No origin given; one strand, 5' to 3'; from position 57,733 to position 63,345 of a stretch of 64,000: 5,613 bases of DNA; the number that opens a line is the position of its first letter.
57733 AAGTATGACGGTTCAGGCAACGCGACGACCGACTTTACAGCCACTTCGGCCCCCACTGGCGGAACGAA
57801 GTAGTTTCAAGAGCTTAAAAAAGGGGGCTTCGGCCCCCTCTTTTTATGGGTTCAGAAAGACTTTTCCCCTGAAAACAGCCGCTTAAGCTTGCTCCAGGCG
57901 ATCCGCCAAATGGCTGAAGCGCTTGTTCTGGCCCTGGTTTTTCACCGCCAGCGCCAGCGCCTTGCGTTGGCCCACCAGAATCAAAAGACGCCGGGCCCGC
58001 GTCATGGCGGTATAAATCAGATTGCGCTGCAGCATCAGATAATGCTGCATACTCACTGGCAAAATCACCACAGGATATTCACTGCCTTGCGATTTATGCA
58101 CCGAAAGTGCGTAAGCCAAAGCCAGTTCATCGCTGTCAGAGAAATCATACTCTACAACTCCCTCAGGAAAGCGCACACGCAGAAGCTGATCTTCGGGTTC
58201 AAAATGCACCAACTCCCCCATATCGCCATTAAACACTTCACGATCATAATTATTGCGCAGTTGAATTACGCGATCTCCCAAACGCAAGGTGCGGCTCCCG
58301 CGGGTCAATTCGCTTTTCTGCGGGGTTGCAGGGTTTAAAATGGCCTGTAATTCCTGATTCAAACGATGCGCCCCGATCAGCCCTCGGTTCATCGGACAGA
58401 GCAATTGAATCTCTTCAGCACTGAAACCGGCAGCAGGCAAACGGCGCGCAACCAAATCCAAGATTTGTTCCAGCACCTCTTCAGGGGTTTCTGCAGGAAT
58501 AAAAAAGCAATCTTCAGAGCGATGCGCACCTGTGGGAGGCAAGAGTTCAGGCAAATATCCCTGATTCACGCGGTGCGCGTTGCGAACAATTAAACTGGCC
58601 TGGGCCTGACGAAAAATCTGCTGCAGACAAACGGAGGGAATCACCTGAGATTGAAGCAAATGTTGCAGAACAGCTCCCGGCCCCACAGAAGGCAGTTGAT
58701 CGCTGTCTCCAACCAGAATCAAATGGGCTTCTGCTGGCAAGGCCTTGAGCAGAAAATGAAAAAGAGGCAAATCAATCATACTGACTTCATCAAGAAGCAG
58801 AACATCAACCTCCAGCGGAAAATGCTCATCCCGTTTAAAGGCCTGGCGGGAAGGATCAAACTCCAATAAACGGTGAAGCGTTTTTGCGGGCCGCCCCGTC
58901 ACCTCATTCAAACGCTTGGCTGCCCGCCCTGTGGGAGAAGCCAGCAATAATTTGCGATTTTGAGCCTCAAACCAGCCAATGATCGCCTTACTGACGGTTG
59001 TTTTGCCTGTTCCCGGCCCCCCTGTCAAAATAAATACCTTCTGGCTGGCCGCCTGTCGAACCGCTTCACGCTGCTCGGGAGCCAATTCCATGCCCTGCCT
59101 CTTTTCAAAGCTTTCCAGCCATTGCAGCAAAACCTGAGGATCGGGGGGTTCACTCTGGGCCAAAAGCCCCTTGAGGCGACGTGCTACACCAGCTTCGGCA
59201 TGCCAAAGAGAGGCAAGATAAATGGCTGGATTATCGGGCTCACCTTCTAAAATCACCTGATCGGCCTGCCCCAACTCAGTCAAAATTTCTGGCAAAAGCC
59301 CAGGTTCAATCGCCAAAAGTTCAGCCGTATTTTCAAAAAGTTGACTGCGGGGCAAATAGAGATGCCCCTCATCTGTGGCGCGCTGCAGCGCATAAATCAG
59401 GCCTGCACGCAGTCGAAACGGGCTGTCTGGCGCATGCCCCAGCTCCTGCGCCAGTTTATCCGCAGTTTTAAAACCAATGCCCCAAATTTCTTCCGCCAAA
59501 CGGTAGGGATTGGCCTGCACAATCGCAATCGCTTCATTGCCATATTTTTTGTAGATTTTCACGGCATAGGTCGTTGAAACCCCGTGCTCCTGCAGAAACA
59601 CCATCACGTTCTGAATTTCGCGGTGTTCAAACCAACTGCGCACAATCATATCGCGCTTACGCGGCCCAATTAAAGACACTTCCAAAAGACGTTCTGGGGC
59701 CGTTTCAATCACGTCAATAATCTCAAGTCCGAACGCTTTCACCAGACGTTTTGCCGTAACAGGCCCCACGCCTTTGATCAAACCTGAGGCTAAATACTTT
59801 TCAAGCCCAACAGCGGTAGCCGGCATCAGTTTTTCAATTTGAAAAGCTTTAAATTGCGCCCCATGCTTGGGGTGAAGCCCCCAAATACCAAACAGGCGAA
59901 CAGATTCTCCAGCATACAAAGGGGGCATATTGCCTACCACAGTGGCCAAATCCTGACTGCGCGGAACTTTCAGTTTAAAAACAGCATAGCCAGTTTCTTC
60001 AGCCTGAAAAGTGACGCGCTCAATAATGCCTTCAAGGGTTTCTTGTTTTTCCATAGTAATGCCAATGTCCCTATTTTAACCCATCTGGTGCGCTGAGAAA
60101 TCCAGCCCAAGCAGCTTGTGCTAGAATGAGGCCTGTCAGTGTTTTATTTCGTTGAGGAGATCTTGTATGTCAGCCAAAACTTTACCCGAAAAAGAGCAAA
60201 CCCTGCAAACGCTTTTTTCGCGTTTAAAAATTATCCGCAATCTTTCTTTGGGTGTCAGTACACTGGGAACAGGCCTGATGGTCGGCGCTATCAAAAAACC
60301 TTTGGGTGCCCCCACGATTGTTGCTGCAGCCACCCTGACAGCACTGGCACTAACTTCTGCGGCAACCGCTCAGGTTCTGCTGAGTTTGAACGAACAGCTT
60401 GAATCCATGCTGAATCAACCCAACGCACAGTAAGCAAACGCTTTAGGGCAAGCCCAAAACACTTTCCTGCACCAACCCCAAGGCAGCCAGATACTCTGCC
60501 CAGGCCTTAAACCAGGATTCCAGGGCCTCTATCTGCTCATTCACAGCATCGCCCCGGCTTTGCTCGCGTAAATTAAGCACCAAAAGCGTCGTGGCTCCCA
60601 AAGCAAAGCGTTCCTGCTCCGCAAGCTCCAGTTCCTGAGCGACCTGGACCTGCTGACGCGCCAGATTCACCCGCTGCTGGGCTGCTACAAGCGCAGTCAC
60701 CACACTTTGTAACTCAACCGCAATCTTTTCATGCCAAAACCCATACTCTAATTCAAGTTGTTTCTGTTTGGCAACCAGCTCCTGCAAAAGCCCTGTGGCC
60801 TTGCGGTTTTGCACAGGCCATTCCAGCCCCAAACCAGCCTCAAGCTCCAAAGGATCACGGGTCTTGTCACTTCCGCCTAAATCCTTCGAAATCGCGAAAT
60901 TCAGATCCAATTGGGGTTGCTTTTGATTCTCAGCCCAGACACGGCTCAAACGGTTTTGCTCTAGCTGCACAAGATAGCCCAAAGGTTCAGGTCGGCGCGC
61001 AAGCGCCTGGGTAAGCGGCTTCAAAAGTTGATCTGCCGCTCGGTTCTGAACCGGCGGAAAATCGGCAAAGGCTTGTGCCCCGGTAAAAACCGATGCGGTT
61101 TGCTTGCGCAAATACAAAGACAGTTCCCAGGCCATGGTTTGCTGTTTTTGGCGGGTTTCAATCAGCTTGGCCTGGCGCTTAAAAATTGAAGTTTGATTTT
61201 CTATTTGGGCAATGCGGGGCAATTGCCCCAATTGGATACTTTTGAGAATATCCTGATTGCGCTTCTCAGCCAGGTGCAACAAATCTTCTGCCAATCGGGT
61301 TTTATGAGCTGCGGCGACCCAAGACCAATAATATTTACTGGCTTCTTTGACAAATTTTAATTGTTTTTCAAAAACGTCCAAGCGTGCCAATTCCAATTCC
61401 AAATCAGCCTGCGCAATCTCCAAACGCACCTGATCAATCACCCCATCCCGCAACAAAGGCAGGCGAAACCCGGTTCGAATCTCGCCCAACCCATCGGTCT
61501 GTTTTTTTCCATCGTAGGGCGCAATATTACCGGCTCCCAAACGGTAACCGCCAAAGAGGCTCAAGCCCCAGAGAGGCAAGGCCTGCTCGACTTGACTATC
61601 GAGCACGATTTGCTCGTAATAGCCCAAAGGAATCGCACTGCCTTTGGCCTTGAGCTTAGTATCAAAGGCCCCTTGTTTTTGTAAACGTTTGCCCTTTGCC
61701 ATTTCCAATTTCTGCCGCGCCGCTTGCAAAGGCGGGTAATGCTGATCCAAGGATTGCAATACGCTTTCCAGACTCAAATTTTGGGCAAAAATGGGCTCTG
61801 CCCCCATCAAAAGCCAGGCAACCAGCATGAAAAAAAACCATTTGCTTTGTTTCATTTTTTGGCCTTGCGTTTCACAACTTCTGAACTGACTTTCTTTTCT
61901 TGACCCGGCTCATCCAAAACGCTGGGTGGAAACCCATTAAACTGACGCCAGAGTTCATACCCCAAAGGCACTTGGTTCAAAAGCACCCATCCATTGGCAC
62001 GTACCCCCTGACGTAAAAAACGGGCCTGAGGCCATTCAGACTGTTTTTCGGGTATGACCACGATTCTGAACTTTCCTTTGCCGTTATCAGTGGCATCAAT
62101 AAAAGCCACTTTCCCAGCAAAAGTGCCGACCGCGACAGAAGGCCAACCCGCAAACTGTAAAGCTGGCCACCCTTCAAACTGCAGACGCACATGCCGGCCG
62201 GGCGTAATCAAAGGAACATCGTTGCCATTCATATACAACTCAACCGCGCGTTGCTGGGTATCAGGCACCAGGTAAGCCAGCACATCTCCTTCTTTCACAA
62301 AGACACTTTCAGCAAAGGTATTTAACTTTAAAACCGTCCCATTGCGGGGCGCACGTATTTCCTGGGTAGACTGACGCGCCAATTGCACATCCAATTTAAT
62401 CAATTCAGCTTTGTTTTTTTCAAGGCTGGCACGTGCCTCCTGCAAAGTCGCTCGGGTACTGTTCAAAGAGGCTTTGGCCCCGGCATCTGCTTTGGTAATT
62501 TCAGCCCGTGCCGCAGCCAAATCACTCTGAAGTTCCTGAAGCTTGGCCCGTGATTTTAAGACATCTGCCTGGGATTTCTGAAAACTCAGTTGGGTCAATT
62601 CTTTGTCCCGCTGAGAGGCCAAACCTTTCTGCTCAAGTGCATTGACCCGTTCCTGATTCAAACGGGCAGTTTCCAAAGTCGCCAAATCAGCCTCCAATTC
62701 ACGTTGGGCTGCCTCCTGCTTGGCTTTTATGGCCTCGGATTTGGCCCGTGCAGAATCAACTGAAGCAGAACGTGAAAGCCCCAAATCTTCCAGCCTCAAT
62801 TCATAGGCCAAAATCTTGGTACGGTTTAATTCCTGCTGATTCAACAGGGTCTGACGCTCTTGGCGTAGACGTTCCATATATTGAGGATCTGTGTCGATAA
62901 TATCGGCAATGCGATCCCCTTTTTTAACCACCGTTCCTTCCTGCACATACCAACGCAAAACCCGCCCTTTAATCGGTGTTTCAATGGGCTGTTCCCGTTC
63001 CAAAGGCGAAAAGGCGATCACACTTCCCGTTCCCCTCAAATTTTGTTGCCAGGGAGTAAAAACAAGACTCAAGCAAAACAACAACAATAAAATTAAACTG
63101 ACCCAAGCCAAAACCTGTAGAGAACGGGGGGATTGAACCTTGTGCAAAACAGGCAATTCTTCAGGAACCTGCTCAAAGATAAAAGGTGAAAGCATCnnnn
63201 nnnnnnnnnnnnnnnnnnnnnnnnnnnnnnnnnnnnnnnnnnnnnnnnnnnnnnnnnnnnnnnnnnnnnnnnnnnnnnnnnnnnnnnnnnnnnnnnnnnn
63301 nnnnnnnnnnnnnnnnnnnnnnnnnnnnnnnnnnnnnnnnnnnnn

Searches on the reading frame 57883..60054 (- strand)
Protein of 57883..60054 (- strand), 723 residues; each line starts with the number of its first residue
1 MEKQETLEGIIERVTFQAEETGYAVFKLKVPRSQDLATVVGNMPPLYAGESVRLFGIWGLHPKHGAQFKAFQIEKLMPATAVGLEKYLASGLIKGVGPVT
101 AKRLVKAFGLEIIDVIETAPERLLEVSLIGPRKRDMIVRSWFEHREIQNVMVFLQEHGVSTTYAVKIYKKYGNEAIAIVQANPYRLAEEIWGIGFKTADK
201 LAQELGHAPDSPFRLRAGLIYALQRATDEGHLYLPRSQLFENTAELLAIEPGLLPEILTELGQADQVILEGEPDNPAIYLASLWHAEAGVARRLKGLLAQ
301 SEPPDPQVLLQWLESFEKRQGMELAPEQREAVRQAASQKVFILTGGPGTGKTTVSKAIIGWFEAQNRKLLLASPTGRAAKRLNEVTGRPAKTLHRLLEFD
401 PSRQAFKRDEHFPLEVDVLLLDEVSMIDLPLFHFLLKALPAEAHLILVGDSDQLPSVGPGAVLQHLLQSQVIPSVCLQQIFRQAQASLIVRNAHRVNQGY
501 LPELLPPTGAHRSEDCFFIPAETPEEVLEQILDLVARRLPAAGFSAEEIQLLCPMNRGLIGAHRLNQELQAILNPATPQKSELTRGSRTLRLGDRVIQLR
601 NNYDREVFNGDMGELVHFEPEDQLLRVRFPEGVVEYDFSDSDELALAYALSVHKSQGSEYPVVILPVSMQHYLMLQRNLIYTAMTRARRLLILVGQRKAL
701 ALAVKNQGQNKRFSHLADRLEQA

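Call 39: search_protein_families(library=pfam, proteins=[window:57883-60054:-], max_evalue=0.01)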
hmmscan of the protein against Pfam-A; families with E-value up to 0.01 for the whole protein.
window:57883-60054:- (723 aa): 20 families
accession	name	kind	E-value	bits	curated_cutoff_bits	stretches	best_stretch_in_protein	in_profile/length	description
PF13245.12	AAA_19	-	1.2e-44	152.1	25.1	1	328-459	1-134/134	AAA domain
PF14490.11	HHH_RecD2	-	9.3e-41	138.1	27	1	143-233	1-92/92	ATP-dependent RecD2 DNA helicase HHH domain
PF13604.12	AAA_30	-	3.2e-38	131.8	27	1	324-502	2-174/191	AAA domain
PF18335.7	SH3_13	-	1.1e-22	80.1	41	1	565-629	1-65/65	ATP-dependent RecD-like DNA helicase SH3 domain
PF23139.1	OB_YrrC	-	2.3e-22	79.1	27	1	5-78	2-76/76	ATP-dependent DNA helicase YrrC, OB-fold domain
PF13538.12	UvrD_C_2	-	9.6e-21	73.8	27.4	1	646-694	1-52/52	UvrD-like helicase C-terminal domain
PF01443.25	Viral_helicase1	-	8.2e-11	42.6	21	2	578-694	113-227/228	Viral superfamily 1 RNA helicase core domain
PF14520.12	HHH_5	-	2.5e-09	37.9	27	1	93-138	7-52/57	Helix-hairpin-helix domain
PF13086.12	AAA_11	-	4.6e-07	30.3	27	1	326-378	4-64/257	AAA domain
PF10391.15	DNA_pol_lambd_f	-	2.9e-05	24.3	29.8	0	93-124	6-37/51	Fingers domain of DNA polymerase lambda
PF12826.13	HHH_2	-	0.00012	22.6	27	1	93-150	8-63/64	Helix-hairpin-helix motif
PF20720.3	nSTAND3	-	0.00012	22.2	27.2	1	329-370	8-49/155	Novel STAND NTPase 3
PF00580.27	UvrD-helicase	-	0.00014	22.1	23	1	325-384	2-63/271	UvrD/REP helicase N-terminal domain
PF13401.12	AAA_22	-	0.00017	22.3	27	1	337-450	4-123/130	AAA domain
PF24883.2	NPHP3_N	-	0.00065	20.4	24.8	1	332-369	16-53/164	Nephrocystin 3, N-terminal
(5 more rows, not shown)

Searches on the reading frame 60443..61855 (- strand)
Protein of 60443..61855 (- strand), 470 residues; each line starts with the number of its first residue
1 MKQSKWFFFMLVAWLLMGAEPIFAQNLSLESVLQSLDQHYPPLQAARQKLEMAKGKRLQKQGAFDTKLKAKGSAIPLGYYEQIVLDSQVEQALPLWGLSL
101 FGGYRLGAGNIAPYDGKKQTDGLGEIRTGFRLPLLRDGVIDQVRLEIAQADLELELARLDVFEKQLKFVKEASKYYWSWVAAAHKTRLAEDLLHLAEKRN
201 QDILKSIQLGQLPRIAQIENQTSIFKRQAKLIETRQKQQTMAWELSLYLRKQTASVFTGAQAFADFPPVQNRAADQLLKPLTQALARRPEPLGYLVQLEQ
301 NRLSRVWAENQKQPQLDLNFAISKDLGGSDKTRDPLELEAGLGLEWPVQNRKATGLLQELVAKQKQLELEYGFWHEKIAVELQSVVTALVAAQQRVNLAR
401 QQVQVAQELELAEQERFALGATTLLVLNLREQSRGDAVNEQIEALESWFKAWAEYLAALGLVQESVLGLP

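Call 39: search_protein_families(library=pfam, proteins=[window:60443-61855:-], max_evalue=0.01)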
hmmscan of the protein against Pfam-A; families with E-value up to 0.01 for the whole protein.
window:60443-61855:- (470 aa): 1 family
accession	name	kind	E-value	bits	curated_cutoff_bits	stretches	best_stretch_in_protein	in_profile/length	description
PF02321.23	OEP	-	1e-23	84.6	22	2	281-460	5-187/187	Outer membrane efflux protein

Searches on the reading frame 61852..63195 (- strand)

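Call 39: search_protein_families(library=pfam, proteins=[window:61852-63195:-], max_evalue=0.01)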
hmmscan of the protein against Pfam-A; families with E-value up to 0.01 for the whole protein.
window:61852-63195:- (447 aa): 4 families
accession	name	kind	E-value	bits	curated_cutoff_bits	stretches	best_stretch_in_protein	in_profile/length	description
PF13437.12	HlyD_3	-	3.9e-13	50.5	22.2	2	280-341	2-62/106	HlyD family secretion protein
PF13533.13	Biotin_lipoyl_2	-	2.9e-08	33.8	29.8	1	70-97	2-29/32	Biotin-lipoyl like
PF16576.10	HlyD_D23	-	1.5e-07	31.4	30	1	212-350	41-179/214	Barrel-sandwich domain of CusB or HlyD membrane-fusion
PF00364.28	Biotin_lipoyl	-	0.0033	17.7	22.1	0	76-98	8-35/73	Biotin-requiring enzyme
